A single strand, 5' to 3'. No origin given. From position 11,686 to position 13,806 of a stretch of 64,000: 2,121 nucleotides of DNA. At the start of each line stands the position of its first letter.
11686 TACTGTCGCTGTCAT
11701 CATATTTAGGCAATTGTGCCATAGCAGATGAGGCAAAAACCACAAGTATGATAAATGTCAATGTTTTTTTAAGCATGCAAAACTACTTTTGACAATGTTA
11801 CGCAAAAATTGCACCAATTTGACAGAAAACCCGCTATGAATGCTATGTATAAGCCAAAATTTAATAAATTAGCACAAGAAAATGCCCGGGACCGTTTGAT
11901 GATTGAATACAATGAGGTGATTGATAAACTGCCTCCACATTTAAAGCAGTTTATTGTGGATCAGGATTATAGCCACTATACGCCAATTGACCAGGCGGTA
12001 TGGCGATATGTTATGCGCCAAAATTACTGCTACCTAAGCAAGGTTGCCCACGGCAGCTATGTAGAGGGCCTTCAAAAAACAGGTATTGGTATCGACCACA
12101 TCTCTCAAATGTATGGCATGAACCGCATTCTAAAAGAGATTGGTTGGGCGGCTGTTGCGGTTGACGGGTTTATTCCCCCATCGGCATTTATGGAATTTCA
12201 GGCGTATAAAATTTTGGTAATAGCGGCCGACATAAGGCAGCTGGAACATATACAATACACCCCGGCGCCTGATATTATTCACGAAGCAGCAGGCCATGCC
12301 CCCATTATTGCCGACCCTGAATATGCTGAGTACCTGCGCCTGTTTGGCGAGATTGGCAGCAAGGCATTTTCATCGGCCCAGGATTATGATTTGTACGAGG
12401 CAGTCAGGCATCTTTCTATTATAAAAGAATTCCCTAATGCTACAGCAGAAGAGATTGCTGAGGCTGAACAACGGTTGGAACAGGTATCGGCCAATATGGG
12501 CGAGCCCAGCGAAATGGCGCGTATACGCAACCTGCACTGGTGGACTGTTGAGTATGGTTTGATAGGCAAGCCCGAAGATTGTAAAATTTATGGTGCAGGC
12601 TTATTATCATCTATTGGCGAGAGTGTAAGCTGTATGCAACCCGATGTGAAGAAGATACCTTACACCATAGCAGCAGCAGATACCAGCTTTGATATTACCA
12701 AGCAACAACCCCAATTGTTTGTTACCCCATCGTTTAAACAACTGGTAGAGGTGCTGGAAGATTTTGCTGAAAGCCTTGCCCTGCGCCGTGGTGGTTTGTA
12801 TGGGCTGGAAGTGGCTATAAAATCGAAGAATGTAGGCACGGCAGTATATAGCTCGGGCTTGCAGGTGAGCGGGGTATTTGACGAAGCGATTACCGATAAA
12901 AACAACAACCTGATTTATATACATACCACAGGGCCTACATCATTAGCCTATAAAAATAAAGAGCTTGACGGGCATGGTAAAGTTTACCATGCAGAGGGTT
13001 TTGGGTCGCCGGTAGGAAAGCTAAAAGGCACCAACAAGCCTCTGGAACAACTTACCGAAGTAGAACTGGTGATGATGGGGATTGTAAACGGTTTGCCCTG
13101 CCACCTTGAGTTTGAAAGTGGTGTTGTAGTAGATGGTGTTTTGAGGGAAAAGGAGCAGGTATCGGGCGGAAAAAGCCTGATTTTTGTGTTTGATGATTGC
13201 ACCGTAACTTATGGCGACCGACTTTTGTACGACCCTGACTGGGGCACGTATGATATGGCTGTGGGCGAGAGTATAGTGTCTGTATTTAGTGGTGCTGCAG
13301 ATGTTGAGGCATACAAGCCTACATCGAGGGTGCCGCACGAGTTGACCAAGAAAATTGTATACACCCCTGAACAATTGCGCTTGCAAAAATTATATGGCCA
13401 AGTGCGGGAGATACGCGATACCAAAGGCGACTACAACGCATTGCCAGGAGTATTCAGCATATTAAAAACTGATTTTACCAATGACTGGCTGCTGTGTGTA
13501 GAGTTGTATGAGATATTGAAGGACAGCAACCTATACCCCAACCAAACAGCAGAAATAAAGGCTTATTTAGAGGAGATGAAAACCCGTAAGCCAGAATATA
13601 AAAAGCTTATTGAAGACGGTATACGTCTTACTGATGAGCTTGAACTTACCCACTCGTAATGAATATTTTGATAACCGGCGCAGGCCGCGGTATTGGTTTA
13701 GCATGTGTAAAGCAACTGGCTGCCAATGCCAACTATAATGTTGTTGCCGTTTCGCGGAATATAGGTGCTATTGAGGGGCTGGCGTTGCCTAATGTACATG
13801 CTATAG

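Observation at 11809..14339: Aromatic amino acid hydroxylase with a large unexplained C-terminal extension, translationally coupled to an SDR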

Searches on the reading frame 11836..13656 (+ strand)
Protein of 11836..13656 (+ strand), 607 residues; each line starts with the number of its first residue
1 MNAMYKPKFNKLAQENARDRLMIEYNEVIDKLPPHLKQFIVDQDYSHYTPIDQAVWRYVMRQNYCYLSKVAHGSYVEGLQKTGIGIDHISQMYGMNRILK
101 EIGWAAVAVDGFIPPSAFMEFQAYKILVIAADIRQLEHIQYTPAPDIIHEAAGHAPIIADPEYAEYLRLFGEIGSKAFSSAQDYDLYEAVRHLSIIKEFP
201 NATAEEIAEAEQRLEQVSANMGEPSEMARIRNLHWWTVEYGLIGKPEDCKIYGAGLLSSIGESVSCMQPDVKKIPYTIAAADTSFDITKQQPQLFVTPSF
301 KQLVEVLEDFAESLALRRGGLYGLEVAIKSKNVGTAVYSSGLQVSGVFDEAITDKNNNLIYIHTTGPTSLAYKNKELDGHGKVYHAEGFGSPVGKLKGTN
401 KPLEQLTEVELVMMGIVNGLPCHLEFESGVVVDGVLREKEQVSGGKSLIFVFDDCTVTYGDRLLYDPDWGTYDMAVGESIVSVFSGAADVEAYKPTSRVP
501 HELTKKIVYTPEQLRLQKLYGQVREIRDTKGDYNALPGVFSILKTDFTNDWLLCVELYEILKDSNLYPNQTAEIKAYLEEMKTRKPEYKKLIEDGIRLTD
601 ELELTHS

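Call 3: search_protein_families(library=pfam, proteins=[window:11836-13656:+], max_evalue=0.01)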
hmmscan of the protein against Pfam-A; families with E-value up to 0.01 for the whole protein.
window:11836-13656:+ (607 aa): 1 family
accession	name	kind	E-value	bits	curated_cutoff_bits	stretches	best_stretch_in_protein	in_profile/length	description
PF00351.26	Biopterin_H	-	2.7e-29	102.7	22.7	2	205-314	179-288/331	Biopterin-dependent aromatic amino acid hydroxylase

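Call 4: search_protein_families(library=ncbifam, proteins=[window:11836-13656:+], max_evalue=0.01)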
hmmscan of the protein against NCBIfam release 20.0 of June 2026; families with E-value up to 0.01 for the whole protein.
window:11836-13656:+ (607 aa): 7 families
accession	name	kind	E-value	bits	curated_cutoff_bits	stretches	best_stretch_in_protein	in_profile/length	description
NF010657.0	PRK14056.1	equivalog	2.9e-243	809.1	346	1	30-601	5-576/580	aromatic amino acid hydroxylase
NF008877.0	PRK11913.1-2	equivalog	5.8e-52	176.3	247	1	41-315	17-250/264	phenylalanine 4-monooxygenase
TIGR01267.1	Phe4hydrox_mono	equivalog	1.1e-45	155.8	264.75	2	39-181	2-145/248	phenylalanine 4-monooxygenase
TIGR01268.1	Phe4hydrox_tetr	equivalog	4.7e-26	91.5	704.8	2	217-314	291-390/436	phenylalanine 4-monooxygenase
TIGR01269.1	Tyr_3_monoox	equivalog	9.1e-23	80.9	654.65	2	207-313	304-410/457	tyrosine 3-monooxygenase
TIGR01270.1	Trp_5_monoox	equivalog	3.6e-20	72.1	705.5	2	47-168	189-315/464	tryptophan 5-monooxygenase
NF010656.0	PRK14055.1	equivalog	3.5e-13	49.6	472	2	72-179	123-230/362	aromatic amino acid hydroxylase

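Call 5: search_solved_structures(query=window:11836-13656:+, max_evalue=1, show_alignments=2)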
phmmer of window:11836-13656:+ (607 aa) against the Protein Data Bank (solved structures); distinct sequences matched with E-value up to 1: 45.
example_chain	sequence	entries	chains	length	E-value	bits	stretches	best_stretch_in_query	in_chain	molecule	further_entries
7vgm_A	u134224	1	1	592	7.5e-157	526.5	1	31-598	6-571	Phenylalanine-4-hydroxylase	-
4q3w_A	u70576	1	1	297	4.3e-31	111.2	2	37-178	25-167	Phenylalanine-4-hydroxylase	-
3tk2_A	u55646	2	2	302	9.8e-31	110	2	37-178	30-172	Phenylalanine-4-hydroxylase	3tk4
1ltu_A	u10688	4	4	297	1.1e-30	109.8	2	37-178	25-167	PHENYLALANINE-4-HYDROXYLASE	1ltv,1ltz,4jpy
3tcy_A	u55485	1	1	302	1.2e-30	109.8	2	37-178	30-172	Phenylalanine-4-hydroxylase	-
4q3z_A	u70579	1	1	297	1.5e-30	109.4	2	37-178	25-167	Phenylalanine-4-hydroxylase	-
4etl_A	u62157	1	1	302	1.9e-30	109.1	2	37-178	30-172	Phenylalanine-4-hydroxylase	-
4q3x_A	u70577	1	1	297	2.1e-30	108.9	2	37-178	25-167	Phenylalanine-4-hydroxylase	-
4q3y_A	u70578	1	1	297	2.9e-30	108.5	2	37-178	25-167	Phenylalanine-4-hydroxylase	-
4jpx_A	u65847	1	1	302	5.9e-30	107.5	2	37-178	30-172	Phenylalanine-4-hydroxylase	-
4esm_A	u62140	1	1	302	2.1e-29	105.6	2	37-178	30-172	Phenylalanine-4-hydroxylase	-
4bpt_A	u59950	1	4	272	9.5e-25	90.3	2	47-168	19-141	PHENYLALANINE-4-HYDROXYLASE (PAH) (PHE-4-MONOOXYGENASE)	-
2v28_A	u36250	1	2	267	5.4e-24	87.8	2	47-178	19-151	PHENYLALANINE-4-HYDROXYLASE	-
2v27_A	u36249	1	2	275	5.6e-24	87.7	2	47-178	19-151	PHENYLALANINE HYDROXYLASE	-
5jk5_A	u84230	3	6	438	7.9e-24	87.2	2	227-314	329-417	Phenylalanine-4-hydroxylase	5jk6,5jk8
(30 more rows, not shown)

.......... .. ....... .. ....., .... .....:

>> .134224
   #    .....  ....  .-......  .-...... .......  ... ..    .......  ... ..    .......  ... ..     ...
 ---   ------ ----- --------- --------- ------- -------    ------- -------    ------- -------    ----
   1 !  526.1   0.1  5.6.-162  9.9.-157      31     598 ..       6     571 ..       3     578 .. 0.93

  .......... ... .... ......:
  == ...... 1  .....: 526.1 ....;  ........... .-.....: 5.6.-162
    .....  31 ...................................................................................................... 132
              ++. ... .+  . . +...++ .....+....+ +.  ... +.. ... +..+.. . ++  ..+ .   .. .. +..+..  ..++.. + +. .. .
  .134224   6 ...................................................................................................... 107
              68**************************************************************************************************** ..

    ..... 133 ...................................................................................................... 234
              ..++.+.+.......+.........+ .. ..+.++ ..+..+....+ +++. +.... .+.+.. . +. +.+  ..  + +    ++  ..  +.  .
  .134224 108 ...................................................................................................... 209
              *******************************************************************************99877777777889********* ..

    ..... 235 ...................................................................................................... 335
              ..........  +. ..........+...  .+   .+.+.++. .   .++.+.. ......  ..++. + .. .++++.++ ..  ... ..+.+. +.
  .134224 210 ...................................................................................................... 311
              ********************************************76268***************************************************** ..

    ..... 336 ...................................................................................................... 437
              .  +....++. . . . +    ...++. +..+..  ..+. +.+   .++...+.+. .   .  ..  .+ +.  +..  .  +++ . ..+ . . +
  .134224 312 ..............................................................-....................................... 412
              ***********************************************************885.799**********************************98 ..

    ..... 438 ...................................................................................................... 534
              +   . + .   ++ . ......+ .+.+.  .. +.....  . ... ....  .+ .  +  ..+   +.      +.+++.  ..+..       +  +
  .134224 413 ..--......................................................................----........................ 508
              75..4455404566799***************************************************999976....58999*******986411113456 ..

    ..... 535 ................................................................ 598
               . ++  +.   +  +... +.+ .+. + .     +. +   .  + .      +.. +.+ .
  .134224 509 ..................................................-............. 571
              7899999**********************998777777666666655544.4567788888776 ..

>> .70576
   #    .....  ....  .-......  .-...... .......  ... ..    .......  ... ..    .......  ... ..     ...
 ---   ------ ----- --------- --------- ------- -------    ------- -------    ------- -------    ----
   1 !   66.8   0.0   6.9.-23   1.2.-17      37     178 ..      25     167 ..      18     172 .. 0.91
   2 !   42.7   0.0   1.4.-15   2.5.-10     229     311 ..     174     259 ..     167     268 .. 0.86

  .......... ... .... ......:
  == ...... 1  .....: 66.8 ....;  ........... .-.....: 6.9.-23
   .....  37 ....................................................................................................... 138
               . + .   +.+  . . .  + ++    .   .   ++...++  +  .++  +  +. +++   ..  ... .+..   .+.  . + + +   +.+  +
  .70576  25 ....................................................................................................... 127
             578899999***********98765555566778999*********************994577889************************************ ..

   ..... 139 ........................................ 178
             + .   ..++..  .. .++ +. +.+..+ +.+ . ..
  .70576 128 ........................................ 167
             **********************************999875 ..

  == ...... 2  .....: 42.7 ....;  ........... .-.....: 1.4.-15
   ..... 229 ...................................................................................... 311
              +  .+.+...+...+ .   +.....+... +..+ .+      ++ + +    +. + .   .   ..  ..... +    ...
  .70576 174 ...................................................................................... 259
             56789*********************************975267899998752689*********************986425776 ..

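Call 11: find_homologous_proteins(query=window:11836-13656:+, max_evalue=1e-10)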
Query window:11836-13656:+ (607 aa): 8000 proteins with E <= 1e-10 among 8000 candidates; the best 120 are listed.
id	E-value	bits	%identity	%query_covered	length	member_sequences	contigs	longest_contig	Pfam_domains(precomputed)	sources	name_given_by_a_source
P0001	0.0e+0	1381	99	100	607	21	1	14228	PF00351.27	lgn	-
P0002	0.0e+0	1257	90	100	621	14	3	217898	PF00351.27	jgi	jgi:phenylalanine-4-hydroxylase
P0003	0.0e+0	1190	84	100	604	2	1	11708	PF00351.27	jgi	jgi:phenylalanine-4-hydroxylase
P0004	0.0e+0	1020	74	97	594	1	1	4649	PF00351.27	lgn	-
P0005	4.7e-298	1008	73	97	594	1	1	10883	PF00351.27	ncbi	-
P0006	1.3e-293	993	73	97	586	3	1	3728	PF00351.27,PF18529.8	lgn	-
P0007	3.0e-288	975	72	97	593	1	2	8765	PF00351.27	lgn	-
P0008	1.0e-286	970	71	97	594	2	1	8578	PF00351.27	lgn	-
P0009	2.3e-282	956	71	97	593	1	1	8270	PF00351.27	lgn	-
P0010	2.9e-280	949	70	97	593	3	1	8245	PF00351.27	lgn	-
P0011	5.1e-237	806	63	95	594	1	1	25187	PF00351.27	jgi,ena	-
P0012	2.1e-236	804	63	95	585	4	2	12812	PF00351.27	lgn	-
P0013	1.0e-235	802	62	95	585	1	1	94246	PF00351.27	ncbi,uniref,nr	ncbi:aromatic amino acid hydroxylase [Acidiluteibacter ferrifornacis]|uniref:Aromatic amino acid hyd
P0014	2.3e-235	801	62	95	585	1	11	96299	PF00351.27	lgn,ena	-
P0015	1.1e-234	798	62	95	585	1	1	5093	PF00351.27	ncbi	-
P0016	1.7e-234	798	62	95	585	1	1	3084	PF00351.27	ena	-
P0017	4.1e-233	793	62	95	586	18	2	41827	PF00351.27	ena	-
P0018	8.7e-233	792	61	95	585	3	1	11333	PF00351.27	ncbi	-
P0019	3.8e-229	780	61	95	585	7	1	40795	PF00351.27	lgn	-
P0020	1.2e-228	779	61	95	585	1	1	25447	PF00351.27,PF18529.8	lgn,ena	-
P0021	1.8e-228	778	61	95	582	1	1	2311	PF00351.27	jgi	-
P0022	8.4e-228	776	61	95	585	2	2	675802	PF00351.27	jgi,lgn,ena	-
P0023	8.8e-228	776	60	96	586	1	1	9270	PF00351.27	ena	-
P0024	1.6e-226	772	60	95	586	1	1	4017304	PF00351.27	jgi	jgi:phenylalanine-4-hydroxylase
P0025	3.4e-224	764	60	95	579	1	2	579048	PF00351.27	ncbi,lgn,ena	-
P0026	3.7e-224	764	59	95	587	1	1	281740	PF00351.27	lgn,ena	-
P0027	4.5e-224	763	60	94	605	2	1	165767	PF00351.27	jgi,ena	-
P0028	5.9e-224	763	61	95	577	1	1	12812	PF00351.27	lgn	-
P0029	1.5e-223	762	61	93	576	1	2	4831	PF00351.27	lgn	-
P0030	5.6e-223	760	61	93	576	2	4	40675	PF00351.27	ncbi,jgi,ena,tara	tara:strand:- start:93 stop:1823 length:1731 start_codon:yes stop_codon:yes gene_type:complete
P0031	1.2e-222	759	59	96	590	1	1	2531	PF00351.27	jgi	jgi:phenylalanine-4-hydroxylase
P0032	1.4e-222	758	59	95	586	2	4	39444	PF00351.27,PF18529.8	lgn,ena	-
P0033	1.7e-222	758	60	94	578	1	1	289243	PF00351.27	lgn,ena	-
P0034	2.3e-222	758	61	93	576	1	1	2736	PF00351.27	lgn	-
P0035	5.1e-222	757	60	96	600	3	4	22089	PF00351.27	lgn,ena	-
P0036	1.1e-221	756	61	93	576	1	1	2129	PF00351.27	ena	-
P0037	1.1e-221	756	60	93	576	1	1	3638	PF00351.27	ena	-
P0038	1.9e-221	755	59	95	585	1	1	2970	PF00351.27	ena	-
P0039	2.0e-221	755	60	93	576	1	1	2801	PF00351.27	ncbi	-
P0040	3.7e-221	754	60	93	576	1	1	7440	PF00351.27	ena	-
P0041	6.8e-221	753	60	93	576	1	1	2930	PF00351.27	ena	-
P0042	7.5e-221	753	58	95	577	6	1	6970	PF00351.27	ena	-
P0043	1.0e-220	752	60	94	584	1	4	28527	PF00351.27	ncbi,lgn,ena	-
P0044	1.2e-220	752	61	94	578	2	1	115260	PF00351.27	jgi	jgi:phenylalanine-4-hydroxylase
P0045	1.8e-220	752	60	93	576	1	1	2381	PF00351.27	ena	-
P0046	1.9e-220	751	59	96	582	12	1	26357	PF00351.27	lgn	-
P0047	1.9e-220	751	60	93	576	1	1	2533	PF00351.27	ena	-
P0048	3.0e-220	751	59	95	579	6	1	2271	PF00351.27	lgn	-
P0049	3.6e-220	751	58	96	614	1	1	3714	PF00351.27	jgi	jgi:phenylalanine-4-hydroxylase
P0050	4.1e-220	750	58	95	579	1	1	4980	PF00351.27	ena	-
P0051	4.9e-220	750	58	96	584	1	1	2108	PF00351.27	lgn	-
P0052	5.0e-220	750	60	95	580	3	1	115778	PF00351.27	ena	-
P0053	5.7e-220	750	58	95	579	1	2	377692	PF00351.27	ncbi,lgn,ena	-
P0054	7.2e-220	750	59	96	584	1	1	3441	PF00351.27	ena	-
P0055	8.0e-220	749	58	95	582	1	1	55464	PF00351.27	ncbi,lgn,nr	ncbi:MAG: aromatic amino acid hydroxylase [Clostridia bacterium]|nr:aromatic amino acid hydroxylase 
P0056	1.3e-219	749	58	96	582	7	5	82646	PF00351.27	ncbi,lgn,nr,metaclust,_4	ncbi:MAG: aromatic amino acid hydroxylase [Bacteroidales bacterium]|nr:aromatic amino acid hydroxyla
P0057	1.4e-219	749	58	96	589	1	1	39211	PF00351.27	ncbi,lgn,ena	-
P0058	2.6e-219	748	59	95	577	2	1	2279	PF00351.27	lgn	-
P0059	2.7e-219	748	59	94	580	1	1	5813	PF00351.27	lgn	-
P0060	3.4e-219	747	59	95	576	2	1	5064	PF00351.27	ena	-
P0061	3.4e-219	747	57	95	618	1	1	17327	PF00351.27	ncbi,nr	ncbi:aromatic amino acid hydroxylase [candidate division GN15 bacterium]|nr:aromatic amino acid hydr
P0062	4.8e-219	747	57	95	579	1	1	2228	PF00351.27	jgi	jgi:phenylalanine-4-hydroxylase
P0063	4.8e-219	747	59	94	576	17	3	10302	PF00351.27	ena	-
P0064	7.5e-219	746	59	95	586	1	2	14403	PF00351.27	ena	-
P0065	7.8e-219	746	58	95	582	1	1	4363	PF00351.27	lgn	-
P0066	8.6e-219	746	58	97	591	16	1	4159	PF00351.27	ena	-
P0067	8.6e-219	746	59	95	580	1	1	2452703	PF00351.27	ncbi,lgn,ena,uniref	ncbi:aromatic amino acid hydroxylase [Tenacibaculum aiptasiae]|uniref:aromatic amino acid hydroxylas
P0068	8.9e-219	746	59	93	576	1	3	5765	PF00351.27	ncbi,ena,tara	tara:strand:- start:620 stop:2350 length:1731 start_codon:yes stop_codon:yes gene_type:complete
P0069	9.7e-219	746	60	96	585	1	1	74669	PF00351.27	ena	-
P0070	1.3e-218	745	59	95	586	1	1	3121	PF00351.27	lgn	-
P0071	1.3e-218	745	58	95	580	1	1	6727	PF00351.27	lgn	-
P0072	1.5e-218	745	59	95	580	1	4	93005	PF00351.27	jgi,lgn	-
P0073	1.6e-218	745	60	93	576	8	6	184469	PF00351.27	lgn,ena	-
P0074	1.9e-218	745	60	95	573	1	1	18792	PF00351.27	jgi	jgi:phenylalanine-4-hydroxylase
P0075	2.2e-218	745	60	95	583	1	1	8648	PF00351.27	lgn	-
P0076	2.3e-218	745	60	95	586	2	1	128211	PF00351.27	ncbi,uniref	ncbi:aromatic amino acid hydroxylase [Leptobacterium sp. I13]|uniref:aromatic amino acid hydroxylase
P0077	3.6e-218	744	59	94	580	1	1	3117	PF00351.27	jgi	jgi:phenylalanine-4-hydroxylase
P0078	4.1e-218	744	58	95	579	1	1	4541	PF00351.27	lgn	-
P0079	5.4e-218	743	59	93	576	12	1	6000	PF00351.27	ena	-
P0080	5.6e-218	743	59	95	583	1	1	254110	PF00351.27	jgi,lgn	jgi:phenylalanine-4-hydroxylase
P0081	6.4e-218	743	58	95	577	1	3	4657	PF00351.27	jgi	jgi:phenylalanine-4-hydroxylase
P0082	7.7e-218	743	57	96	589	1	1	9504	PF00351.27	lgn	-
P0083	8.5e-218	743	59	95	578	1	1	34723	PF00351.27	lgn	-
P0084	8.6e-218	743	57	95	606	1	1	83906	PF00351.27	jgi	jgi:phenylalanine-4-hydroxylase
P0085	9.5e-218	743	58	95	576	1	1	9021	PF00351.27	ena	-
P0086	1.0e-217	742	58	95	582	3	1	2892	PF00351.27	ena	-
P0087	1.0e-217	742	59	95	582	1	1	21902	PF00351.27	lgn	-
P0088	1.2e-217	742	59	95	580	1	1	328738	PF00351.27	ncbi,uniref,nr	ncbi:aromatic amino acid hydroxylase [Tenacibaculum aiptasiae]|uniref:Aromatic amino acid hydroxylas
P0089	1.3e-217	742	57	96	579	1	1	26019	PF00351.27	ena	-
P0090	1.5e-217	742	59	95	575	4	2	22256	PF00351.27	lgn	-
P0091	1.5e-217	742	58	95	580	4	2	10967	PF00351.27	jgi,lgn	jgi:phenylalanine-4-hydroxylase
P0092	1.5e-217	742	59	94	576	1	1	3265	PF00351.27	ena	-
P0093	1.6e-217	742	59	95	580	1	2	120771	PF00351.27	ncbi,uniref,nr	ncbi:aromatic amino acid hydroxylase [Tenacibaculum aiptasiae]|uniref:aromatic amino acid hydroxylas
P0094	1.8e-217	742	59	94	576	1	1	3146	PF00351.27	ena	-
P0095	1.9e-217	742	60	95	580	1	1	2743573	PF00351.27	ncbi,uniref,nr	ncbi:aromatic amino acid hydroxylase [Tenacibaculum sp. HL-MS23]|uniref:aromatic amino acid hydroxyl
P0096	1.9e-217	742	58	95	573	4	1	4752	PF00351.27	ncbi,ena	-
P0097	2.2e-217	741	58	95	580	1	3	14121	PF00351.27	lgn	-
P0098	2.5e-217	741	59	95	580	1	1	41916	PF00351.27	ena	-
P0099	2.7e-217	741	59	94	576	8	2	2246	PF00351.27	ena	-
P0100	3.2e-217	741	58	96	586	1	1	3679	PF00351.27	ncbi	-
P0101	3.9e-217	741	58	96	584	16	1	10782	PF00351.27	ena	-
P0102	4.2e-217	740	59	95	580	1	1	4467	PF00351.27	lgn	-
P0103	4.4e-217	740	59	95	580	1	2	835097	PF00351.27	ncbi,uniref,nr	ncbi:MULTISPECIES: aromatic amino acid hydroxylase [unclassified Tenacibaculum]|uniref:aromatic amin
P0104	4.7e-217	740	59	96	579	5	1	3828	PF00351.27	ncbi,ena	-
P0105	5.0e-217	740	59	96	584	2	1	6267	PF00351.27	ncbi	-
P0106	5.6e-217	740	58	95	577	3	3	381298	PF00351.27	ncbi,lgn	-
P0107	6.6e-217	740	58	95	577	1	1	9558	PF00351.27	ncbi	-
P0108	8.3e-217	739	58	95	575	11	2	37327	PF00351.27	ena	-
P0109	8.6e-217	739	58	96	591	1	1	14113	PF00351.27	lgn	-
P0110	8.8e-217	739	58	95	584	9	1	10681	PF00351.27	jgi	jgi:phenylalanine-4-hydroxylase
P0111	9.5e-217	739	58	95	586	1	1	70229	PF00351.27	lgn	-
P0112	9.6e-217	739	59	95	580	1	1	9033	PF00351.27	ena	-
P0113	9.7e-217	739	59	95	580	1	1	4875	PF00351.27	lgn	-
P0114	1.1e-216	739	58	95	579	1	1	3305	PF00351.27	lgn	-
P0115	1.1e-216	739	60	95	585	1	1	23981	PF00351.27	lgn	-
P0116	1.2e-216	739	60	95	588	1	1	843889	PF00351.27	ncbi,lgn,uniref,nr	ncbi:aromatic amino acid hydroxylase [Flagellimonas flava]|uniref:Phenylalanine-4-hydroxylase n=1 Ta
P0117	1.2e-216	739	60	95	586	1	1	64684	PF00351.27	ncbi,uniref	ncbi:aromatic amino acid hydroxylase [Ascidiimonas sp. W6]|uniref:aromatic amino acid hydroxylase n=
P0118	1.4e-216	739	58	95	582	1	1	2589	PF00351.27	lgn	-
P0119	1.4e-216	739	58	94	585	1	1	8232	PF00351.27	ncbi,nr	ncbi:MAG: aromatic amino acid hydroxylase [Flavobacteriaceae bacterium]|nr:aromatic amino acid hydro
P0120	1.7e-216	738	58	95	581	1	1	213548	PF00351.27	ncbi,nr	ncbi:aromatic amino acid hydroxylase [Flavobacteriaceae bacterium Ap0902]|nr:aromatic amino acid hyd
